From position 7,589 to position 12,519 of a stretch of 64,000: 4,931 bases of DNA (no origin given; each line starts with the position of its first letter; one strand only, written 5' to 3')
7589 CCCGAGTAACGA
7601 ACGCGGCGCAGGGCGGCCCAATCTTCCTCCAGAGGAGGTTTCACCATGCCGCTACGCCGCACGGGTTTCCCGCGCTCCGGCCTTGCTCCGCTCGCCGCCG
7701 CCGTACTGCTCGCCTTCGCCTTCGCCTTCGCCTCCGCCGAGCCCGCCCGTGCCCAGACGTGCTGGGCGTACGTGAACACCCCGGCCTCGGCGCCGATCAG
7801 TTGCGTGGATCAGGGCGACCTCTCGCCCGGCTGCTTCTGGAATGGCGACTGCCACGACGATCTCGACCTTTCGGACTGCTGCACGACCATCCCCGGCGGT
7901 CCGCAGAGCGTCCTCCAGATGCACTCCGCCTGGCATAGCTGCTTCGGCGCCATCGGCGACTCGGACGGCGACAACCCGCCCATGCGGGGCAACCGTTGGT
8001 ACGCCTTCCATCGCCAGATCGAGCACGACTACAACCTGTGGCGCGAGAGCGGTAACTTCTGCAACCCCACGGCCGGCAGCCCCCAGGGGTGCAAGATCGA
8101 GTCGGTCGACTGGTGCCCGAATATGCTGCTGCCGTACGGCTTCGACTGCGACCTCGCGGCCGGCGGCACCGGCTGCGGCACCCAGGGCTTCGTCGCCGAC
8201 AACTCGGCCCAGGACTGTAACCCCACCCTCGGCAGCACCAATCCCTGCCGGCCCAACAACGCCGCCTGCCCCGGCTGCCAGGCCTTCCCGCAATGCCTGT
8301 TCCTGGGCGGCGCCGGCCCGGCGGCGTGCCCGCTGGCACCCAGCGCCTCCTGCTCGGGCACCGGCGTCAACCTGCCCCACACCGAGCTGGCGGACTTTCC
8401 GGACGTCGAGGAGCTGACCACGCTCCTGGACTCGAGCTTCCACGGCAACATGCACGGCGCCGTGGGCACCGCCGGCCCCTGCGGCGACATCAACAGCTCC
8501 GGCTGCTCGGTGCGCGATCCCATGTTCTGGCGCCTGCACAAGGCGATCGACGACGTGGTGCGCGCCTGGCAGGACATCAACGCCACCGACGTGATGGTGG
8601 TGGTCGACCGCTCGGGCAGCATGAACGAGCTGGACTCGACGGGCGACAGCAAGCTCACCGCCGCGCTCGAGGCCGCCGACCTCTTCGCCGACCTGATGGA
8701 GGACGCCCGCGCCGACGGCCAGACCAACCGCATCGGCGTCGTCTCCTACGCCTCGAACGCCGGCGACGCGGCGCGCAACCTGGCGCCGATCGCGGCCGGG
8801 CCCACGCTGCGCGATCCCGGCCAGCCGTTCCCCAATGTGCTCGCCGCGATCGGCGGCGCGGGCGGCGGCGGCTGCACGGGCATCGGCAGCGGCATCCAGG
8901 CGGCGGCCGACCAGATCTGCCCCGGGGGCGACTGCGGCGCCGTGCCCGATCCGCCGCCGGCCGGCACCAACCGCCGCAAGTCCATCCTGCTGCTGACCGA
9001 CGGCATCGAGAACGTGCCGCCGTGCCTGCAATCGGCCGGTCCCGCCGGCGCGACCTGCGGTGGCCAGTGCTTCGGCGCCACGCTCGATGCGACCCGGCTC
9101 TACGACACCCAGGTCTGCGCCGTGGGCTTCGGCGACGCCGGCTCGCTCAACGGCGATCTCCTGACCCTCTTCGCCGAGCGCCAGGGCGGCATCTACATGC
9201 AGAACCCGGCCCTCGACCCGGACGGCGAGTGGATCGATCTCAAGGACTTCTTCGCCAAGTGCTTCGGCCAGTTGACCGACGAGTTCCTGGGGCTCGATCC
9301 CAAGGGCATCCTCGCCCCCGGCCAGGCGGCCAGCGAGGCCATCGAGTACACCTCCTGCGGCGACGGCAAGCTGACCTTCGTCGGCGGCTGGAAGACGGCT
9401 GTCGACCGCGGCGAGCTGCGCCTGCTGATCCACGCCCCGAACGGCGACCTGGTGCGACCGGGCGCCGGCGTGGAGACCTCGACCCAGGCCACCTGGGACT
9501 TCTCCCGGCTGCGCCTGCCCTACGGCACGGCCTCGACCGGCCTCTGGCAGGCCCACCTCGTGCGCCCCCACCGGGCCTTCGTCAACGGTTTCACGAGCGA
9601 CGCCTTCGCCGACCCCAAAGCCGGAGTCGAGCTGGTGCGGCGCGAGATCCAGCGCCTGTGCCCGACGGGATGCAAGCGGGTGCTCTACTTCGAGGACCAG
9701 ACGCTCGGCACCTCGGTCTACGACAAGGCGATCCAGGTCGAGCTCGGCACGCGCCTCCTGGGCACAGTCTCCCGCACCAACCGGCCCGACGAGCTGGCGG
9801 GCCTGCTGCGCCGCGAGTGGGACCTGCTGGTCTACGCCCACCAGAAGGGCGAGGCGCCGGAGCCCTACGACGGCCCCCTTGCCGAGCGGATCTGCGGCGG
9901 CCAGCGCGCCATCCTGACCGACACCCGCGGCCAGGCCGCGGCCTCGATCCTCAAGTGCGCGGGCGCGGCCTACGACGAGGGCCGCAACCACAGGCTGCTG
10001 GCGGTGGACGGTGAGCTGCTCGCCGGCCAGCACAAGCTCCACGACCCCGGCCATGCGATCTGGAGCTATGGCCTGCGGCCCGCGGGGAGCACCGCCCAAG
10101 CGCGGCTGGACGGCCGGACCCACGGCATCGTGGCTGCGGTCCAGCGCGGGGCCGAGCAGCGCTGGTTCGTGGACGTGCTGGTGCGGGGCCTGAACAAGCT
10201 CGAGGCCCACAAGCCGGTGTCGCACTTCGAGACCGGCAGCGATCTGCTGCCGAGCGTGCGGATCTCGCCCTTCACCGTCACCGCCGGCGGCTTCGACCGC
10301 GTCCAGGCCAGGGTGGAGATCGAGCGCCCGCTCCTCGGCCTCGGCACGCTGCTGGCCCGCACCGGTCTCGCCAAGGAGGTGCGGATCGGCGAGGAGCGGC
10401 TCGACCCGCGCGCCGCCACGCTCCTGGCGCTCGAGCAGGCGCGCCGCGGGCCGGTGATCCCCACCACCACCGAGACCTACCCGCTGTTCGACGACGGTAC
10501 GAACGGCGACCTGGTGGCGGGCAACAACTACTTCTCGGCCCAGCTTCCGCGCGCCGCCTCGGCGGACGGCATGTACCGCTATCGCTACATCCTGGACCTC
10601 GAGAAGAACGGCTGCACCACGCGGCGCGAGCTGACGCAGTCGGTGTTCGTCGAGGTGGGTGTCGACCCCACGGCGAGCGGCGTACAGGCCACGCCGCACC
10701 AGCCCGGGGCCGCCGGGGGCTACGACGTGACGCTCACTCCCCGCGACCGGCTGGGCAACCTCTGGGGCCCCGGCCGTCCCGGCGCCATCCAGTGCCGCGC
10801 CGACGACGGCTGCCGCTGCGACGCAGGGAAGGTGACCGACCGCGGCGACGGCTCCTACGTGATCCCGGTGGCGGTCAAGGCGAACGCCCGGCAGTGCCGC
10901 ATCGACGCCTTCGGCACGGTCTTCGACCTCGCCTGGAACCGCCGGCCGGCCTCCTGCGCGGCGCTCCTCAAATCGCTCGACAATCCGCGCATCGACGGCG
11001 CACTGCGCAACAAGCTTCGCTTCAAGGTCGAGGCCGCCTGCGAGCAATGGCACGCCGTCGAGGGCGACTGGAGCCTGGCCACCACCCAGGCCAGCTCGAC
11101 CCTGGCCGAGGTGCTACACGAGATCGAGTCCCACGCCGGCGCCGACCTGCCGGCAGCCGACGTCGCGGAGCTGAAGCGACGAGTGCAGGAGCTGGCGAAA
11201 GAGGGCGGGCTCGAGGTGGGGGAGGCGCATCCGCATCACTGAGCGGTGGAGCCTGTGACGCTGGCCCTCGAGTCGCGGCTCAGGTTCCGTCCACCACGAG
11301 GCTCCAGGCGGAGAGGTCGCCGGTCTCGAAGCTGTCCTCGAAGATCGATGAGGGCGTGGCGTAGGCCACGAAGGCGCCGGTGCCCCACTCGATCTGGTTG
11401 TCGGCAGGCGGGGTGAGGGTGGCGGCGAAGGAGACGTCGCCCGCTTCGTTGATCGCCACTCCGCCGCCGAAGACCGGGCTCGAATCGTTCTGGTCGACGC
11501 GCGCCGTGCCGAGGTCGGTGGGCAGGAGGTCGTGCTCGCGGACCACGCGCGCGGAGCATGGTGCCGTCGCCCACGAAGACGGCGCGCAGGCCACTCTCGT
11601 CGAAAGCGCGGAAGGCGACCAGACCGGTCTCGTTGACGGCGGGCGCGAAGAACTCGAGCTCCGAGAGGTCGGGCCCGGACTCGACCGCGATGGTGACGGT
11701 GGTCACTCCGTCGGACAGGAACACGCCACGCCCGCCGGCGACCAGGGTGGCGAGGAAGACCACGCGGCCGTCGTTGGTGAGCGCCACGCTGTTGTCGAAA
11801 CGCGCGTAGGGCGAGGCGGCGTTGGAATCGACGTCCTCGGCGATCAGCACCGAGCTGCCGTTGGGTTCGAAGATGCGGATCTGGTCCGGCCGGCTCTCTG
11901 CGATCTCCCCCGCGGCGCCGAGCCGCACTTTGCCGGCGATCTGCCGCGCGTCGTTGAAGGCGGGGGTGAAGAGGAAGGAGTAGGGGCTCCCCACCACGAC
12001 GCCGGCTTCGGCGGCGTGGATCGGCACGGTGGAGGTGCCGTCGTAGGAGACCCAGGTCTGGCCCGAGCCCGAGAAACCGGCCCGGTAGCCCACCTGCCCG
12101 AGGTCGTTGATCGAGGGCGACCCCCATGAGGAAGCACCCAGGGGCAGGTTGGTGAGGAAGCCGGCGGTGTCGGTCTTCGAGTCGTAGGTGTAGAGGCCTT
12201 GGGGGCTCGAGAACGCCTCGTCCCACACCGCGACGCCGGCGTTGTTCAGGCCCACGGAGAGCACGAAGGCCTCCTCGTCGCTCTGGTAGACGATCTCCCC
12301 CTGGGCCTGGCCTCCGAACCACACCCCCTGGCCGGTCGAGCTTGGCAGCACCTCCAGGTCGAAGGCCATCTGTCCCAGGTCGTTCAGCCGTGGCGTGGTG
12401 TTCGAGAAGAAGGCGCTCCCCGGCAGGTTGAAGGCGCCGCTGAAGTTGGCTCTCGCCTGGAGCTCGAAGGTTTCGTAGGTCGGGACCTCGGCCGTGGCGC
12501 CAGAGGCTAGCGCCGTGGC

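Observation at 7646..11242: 1198-aa secreted protein fusing a tyrosinase-like type-3 copper domain to a VWA domain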

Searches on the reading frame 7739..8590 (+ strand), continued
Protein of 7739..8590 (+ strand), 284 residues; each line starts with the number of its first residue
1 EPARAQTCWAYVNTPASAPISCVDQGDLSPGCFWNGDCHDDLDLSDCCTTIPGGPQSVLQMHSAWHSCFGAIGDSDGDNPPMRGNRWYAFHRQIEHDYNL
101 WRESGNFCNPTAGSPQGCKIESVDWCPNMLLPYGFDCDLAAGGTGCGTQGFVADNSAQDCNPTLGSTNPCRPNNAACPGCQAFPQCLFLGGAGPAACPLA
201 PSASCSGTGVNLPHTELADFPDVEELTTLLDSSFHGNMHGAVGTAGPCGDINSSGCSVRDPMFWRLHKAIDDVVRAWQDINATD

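Call 64: search_protein_families(library=pfam, proteins=[P0167, P0180, P0159, P0164, P0165, P0170, P0181, P0190, P0143, P0136], max_evalue=0.01)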
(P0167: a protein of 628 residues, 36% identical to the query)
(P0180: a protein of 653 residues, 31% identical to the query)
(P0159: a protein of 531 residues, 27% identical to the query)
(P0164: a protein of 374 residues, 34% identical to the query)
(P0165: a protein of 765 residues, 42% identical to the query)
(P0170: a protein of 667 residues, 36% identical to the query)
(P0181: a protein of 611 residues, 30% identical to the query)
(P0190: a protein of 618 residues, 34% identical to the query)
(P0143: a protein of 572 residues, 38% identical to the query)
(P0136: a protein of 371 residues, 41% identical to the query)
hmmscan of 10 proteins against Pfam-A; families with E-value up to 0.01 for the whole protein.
P0167 (628 aa): 2 families
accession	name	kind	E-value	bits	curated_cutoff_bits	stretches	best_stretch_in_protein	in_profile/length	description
PF00264.25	Tyrosinase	-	5.6e-08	33.9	22.6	1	186-353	26-205/214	Common central domain of tyrosinase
PF18884.5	TSP3_bac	-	6.5e-05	23.1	25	0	516-529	1-14/22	Bacterial TSP3 repeat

P0180 (653 aa): 2 families
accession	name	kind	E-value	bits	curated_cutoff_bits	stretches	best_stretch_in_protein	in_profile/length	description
PF00264.25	Tyrosinase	-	2.9e-05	25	22.6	1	205-407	24-207/214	Common central domain of tyrosinase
PF19078.6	Big_12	-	0.0013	19.4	27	1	471-544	24-94/102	Bacterial Ig-like domain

P0159 (531 aa): 2 families
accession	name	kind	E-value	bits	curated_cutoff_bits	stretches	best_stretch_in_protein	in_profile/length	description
PF23624.1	ORF68_C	-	4e-11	43.7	27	0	401-441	63-102/121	ORF68-like, C-terminal domain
PF10577.15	FAM171A1-2-B_N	-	0.0018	18.1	31.2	0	166-210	136-180/254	FAM171A1/A2/B, N-terminal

P0164 (374 aa): 1 family
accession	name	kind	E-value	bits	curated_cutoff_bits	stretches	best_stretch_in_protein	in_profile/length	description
PF00264.25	Tyrosinase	-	5.3e-12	47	22.6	1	299-368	152-212/214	Common central domain of tyrosinase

P0165 (765 aa): 2 families
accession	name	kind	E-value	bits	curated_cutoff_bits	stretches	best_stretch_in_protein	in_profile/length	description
PF00264.25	Tyrosinase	-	4.9e-07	30.8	22.6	1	290-352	152-207/214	Common central domain of tyrosinase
PF18884.5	TSP3_bac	-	0.00018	21.7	25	0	523-538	1-16/22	Bacterial TSP3 repeat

P0170 (667 aa): 2 families
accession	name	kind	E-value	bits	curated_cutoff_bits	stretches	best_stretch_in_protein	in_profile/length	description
PF00353.25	HemolysinCabind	-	2.1e-43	146.2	23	8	536-570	1-35/36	RTX calcium-binding nonapeptide repeat (4 copies)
PF00264.25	Tyrosinase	-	5.4e-12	47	22.6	1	301-359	153-212/214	Common central domain of tyrosinase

P0181 (611 aa): 5 families
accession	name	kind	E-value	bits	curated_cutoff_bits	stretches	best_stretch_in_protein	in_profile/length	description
PF00264.25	Tyrosinase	-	1.4e-09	39.1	22.6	1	494-605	122-212/214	Common central domain of tyrosinase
PF00372.24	Hemocyanin_M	-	2.7e-06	27.3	20.8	1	522-601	186-268/268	Hemocyanin, copper containing domain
PF22073.2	Cep192_D4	-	6.1e-05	23.6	35.5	1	130-195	41-111/112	Cep192 domain 4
PF15780.11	ASH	-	0.0047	17.5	27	0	134-180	43-89/98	Abnormal spindle-like microcephaly-assoc'd, ASPM-SPD-2-Hydin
PF18261.6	Rpn9_C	-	0.0075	16.3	26.5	0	528-544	16-32/33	Rpn9 C-terminal helix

P0190 (618 aa): 1 family
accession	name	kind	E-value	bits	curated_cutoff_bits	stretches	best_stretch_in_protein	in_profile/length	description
PF00264.25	Tyrosinase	-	3.4e-07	31.3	22.6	1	545-604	156-207/214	Common central domain of tyrosinase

P0143 (572 aa): 0 families

P0136 (371 aa): 0 families

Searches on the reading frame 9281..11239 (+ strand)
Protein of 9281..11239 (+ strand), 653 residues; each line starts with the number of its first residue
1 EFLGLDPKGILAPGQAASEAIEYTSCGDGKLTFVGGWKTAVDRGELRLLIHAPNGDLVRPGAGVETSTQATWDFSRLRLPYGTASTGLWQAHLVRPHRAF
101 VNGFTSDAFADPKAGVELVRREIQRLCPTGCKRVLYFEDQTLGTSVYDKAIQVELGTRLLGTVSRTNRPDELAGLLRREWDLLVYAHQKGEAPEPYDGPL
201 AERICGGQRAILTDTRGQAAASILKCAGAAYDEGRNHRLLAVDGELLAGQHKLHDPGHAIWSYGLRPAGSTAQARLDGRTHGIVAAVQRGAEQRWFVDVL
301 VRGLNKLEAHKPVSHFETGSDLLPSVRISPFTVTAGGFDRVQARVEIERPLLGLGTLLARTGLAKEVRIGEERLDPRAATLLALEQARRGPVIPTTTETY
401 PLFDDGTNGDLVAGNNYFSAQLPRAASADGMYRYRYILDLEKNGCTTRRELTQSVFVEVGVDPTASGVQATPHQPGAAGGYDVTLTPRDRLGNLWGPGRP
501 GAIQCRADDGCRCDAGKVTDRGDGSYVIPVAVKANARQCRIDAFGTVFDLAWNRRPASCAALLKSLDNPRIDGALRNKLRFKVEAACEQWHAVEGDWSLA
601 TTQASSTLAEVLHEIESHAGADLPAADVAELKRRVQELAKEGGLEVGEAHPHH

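Call 33: predict_structure(alignment_id=A2)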
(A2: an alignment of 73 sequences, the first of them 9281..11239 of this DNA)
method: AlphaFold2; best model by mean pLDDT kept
length: 653 residues; sequences in the alignment: 73
mean_pLDDT: 92.6   pTM: 0.80
mean pLDDT of the five models: 92.6, 92.3, 92.0, 91.4, 90.1
residues with pLDDT >= 90: 524; 70-90: 108; 50-70: 19; < 50: 2
segments of 3 or more residues with pLDDT < 50: none
pLDDT, mean of each block of 10 residues (from residue 1): 85 95 92 95 94 97 92 95 94 97 99 98 98 98 98 98 98 98 97 97 98 97 98 98 96 98 98 97 97 94 86 91 94 88 97 96 95 95 90 94 96 95 95 96 92 95 92 79 95 95 89 94 96 87 94 72 90 91 88 65 83 89 90 90 73 42
secondary structure, 60 per line:
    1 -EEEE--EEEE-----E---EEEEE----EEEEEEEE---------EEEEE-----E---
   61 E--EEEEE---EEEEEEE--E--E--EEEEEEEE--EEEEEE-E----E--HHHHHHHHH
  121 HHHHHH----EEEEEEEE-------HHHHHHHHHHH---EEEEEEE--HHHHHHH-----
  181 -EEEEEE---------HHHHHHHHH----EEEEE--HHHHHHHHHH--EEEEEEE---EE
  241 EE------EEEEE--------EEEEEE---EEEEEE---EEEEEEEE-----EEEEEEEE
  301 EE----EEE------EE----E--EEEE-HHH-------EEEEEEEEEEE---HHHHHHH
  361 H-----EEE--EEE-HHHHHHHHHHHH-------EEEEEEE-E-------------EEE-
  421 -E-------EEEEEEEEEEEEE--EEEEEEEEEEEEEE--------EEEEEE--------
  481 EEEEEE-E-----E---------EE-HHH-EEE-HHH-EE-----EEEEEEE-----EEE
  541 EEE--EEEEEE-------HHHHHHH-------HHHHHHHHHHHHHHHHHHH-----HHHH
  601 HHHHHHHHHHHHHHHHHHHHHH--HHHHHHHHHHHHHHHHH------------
elements in order: E2-5 E8-11 E21-25 E30-37 E47-51 E64-68 E72-78 E87-94 E97-102 H112-126 E131-138 H146-156 E160-166 H169-175 E182-187 H197-205 E210-214 H217-226 E229-235 E239-242 E249-253 E262-267 E271-276 E280-287 E293-302 E307-309 E325-328 E340-350 H354-361 E367-369 E372-374 H376-387 E395-401 E417-419 E430-442 E445-458 E467-472 E481-486 E511-513 E526-532 E538-543 E546-551 H559-565 H573-591 H597-622 H625-641

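Call 68: fold_search(model_id=the predicted structure, library=pdb)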
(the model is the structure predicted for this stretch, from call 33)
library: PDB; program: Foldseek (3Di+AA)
matches with E <= 10: 1547; with E <= 0.001: 80
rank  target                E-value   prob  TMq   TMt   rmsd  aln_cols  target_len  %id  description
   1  8beg_B                2.5e-05  0.51  0.12  0.12  33.1       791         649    8  Structure of Ig-like domains from PrgB (released 2022-11-30)
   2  6d7j_B                2.9e-05  0.51  0.12  0.10  30.9       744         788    8  The Crystal Structure of Parabacteroides merdae Beta-Glucuronidase (GUS) with Glycerol in Active-Site (released 2019-05-01)
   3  7q62_B                3.3e-05  0.87  0.14  0.11  27.2       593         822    7  Structure of TEV cleaved A2ML1 dimer (A2ML1-TT dimer) (released 2022-04-20)
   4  4e9l                  4.5e-05  1.00  0.17  0.31  18.0       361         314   12  FdeC, a Novel Broadly Conserved Escherichia coli Adhesin Eliciting Protection against Urinary Tract Infections (released 2012-04-25)
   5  5a42                  4.8e-05  0.57  0.15  0.07  26.0       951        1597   10  Cryo-EM single particle 3D reconstruction of the native conformation of E. coli alpha-2-macroglobulin (ECAM) (released 2015-07-29)
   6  9g93_A                5.7e-05  0.51  0.12  0.12  28.2       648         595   10  CryoET structure of the in vitro grown Bacillus anthracis Sap S-layer (released 2024-12-18)
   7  2v5y                  6.0e-05  0.69  0.16  0.18  39.3       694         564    9  Crystal structure of the receptor protein tyrosine phosphatase mu ectodomain (released 2007-09-11)
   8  8z4c_A                6.3e-05  0.98  0.11  0.26  15.1       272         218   10  The Fab fragment of anti-Fibrin monoclonal antibody 59D8 (released 2025-04-23)
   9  9e7m_Ja               6.3e-05  0.30  0.12  0.10  31.9       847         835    9  In situ cryoEM structure of bacteriophage Ur-lambda tail tip complex (released 2025-11-05)
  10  3b43                  7.1e-05  0.95  0.16  0.18  31.9       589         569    7  I-band fragment I65-I70 from titin (released 2008-01-22)
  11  6d7j_D                7.5e-05  0.41  0.11  0.10  30.1       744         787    8  The Crystal Structure of Parabacteroides merdae Beta-Glucuronidase (GUS) with Glycerol in Active-Site (released 2019-05-01)
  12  4ziq                  9.9e-05  0.51  0.15  0.08  24.0       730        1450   11  Crystal structure of trypsin activated alpha-2-macroglobulin from Escherichia coli. (released 2015-06-10)
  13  7k58_C                1.1e-04  0.94  0.12  0.03  19.1       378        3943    8  Structure of outer-arm dyneins bound to microtubule with microtubule binding state 1(MTBS-1) (released 2021-09-29)
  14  6d7j_C                1.1e-04  0.41  0.12  0.10  30.9       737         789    8  The Crystal Structure of Parabacteroides merdae Beta-Glucuronidase (GUS) with Glycerol in Active-Site (released 2019-05-01)
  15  7q62_A                1.4e-04  0.82  0.14  0.09  25.9       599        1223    7  Structure of TEV cleaved A2ML1 dimer (A2ML1-TT dimer) (released 2022-04-20)
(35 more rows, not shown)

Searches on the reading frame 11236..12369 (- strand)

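Call 9: search_protein_families(library=pfam, proteins=[window:11236-12369:-], max_evalue=0.01)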
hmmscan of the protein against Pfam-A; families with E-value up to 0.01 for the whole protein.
window:11236-12369:- (377 aa): 1 family
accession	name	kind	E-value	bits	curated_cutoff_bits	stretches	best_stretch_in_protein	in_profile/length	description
PF24251.1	DUF7453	-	4.8e-05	22.9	26.2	1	83-255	172-360/460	Family of unknown function (DUF7453)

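Call 71: search_protein_families(library=ncbifam, proteins=[window:11236-12369:-], max_evalue=0.001)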
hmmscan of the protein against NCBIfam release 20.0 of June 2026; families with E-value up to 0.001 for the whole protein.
window:11236-12369:- (377 aa): 2 families
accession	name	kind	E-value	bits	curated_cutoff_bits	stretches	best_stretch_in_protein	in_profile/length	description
NF045523.1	MXAN_5453_fam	exception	1.1e-46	159.6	500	1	1-273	57-340/544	MXAN_5453 family MXYO-CTERM-anchored protein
TIGR05002.1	NxxGxxAF_repeat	domain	5.4e-11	42.3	50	0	80-105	2-27/57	choice-of-anchor tandem repeat NxxGxxAF-containing protein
